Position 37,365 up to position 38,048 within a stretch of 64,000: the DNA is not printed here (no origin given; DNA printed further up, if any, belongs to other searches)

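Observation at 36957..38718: Overlapping HipA-like kinase / DUF3037-like gene pair with a J-domain-KTSC gene immediately downstream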

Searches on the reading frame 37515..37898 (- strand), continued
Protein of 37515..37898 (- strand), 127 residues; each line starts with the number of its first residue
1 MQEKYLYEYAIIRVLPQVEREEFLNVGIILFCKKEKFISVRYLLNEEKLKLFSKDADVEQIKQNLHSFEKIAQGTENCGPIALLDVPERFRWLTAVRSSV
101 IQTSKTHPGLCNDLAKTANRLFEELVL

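Call 69: find_encoding_contigs(protein=P0004, flank=5000, max_places=2)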
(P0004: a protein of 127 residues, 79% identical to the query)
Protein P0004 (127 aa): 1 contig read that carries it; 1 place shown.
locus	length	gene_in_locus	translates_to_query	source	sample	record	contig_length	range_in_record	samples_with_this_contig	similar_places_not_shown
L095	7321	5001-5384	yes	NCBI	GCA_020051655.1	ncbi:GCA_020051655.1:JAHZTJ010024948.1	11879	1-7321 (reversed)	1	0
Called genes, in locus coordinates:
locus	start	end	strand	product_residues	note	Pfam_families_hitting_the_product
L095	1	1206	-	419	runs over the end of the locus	PF06245:DUF1015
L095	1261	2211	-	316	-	PF00389:2-Hacid_dh, PF02826:2-Hacid_dh_C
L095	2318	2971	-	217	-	PF09365:DUF2461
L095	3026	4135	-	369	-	PF01594:AI-2E_transport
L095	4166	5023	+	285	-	PF20613:HipA_2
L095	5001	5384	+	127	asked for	PF11236:DUF3037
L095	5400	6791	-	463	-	PF01743:PolyA_pol, PF13735:tRNA_NucTran2_2 (faint), PF12627:PolyA_pol_RNAbd, PF01966:HD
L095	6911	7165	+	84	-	PF09720:Unstab_antitox (weak)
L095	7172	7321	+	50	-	?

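Call 74: search_protein_representatives(protein=window:37515-37898:-)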
Query: 127 residues. Proteins with E-value up to 0.001 (for the whole library): 1413; up to 1e-10: 407; up to 1e-30: 15. The best 150 are listed.
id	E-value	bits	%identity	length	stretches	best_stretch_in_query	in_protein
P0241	1.6e-42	160.6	58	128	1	2-126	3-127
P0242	2.2e-40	153.6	58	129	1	3-124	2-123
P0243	7.2e-39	148.8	66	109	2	1-58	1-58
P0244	1.0e-36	141.8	57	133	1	2-127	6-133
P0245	2.2e-35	137.6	50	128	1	1-127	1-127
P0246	7.6e-35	135.8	51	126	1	1-127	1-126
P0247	1.8e-34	134.6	48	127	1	1-127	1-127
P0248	5.4e-34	133.1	48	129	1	1-126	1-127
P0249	3.3e-33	130.5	51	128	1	2-126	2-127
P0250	6.8e-33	129.5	49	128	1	1-127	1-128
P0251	1.5e-32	128.4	64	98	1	30-127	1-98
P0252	2.7e-32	127.6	63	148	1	1-99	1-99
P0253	2.8e-32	127.5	50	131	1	3-127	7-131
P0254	3.2e-32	127.4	47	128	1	4-127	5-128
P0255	6.7e-31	123.1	46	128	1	1-125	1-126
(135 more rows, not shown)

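Call 76: search_solved_structures(query=A4, max_evalue=10, show_alignments=2)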
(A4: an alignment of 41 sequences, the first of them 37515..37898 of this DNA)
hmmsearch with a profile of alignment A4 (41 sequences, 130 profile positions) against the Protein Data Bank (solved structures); distinct sequences matched with E-value up to 10: 4.
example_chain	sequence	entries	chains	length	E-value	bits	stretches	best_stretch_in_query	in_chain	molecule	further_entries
4d4e_A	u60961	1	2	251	0.071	16.4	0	49-77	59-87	ARMADILLO REPEAT PROTEIN ARM00016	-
5mfb_A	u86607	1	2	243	0.079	16.2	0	49-77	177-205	YIII(Dq)4CqI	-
9u7b_A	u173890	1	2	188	0.5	13.6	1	48-89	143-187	Possible transcriptional regulatory protein (Probably MarR-family)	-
7eqd_A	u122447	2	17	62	1.2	12.4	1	86-108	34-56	Light-harvesting protein B-870 alpha chain | Antenna complex, alpha/beta subunit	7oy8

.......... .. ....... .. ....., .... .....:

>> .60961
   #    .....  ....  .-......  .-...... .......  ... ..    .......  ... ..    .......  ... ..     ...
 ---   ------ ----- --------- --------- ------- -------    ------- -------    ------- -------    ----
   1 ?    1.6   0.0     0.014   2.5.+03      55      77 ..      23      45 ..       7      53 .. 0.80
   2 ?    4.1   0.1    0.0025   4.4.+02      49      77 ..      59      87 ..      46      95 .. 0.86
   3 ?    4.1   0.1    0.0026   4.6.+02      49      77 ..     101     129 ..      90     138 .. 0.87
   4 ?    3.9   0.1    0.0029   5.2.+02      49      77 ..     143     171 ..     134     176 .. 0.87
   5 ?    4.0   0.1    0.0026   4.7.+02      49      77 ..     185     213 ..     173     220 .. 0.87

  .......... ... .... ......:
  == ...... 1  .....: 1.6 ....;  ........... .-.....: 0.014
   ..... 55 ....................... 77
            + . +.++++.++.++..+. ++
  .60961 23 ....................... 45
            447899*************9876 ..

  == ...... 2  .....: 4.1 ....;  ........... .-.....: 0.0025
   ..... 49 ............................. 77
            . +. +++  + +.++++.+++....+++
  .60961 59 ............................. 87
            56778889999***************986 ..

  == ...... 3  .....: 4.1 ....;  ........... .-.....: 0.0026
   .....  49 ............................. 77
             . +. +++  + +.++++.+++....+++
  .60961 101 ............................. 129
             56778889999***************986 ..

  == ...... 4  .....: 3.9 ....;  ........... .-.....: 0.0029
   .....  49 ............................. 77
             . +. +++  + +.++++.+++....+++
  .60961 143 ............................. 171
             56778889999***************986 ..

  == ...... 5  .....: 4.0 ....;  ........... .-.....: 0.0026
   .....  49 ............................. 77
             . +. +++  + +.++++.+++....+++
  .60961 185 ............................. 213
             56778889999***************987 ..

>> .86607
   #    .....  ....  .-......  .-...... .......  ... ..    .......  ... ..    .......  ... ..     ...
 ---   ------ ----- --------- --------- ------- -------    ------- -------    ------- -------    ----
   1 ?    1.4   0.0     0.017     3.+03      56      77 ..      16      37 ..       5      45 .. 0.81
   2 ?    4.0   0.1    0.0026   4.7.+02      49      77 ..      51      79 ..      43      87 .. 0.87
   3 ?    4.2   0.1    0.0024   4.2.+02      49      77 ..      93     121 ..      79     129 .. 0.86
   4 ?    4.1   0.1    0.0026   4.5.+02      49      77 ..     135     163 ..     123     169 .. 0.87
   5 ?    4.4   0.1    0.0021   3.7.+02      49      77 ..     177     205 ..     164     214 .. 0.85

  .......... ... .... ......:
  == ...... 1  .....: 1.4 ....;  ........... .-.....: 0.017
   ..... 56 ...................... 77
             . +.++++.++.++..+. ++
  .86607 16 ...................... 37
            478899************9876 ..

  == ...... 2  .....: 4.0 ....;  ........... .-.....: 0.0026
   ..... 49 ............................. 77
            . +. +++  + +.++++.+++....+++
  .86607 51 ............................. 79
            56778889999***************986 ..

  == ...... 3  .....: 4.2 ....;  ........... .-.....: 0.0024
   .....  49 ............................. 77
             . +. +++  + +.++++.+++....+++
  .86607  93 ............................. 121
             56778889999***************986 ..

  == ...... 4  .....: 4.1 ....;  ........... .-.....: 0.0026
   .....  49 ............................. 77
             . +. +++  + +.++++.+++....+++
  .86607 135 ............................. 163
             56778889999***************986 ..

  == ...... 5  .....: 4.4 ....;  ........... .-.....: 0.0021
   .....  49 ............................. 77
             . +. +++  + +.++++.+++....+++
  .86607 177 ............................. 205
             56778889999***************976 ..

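Call 90: list_cluster_members(proteins=[P0001, P0121, P0391])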
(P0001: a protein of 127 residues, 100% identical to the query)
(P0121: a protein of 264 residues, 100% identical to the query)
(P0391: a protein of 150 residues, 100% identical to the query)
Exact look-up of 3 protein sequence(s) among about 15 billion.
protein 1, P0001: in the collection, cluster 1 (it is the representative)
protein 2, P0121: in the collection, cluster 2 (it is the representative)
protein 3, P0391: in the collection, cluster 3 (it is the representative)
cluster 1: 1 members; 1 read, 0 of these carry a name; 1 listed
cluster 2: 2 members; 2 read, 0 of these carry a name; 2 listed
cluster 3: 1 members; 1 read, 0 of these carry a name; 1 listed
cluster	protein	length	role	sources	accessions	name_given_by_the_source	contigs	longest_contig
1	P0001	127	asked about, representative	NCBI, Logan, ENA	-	-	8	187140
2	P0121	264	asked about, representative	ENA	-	-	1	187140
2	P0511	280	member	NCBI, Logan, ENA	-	-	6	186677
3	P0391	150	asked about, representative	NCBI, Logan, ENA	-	-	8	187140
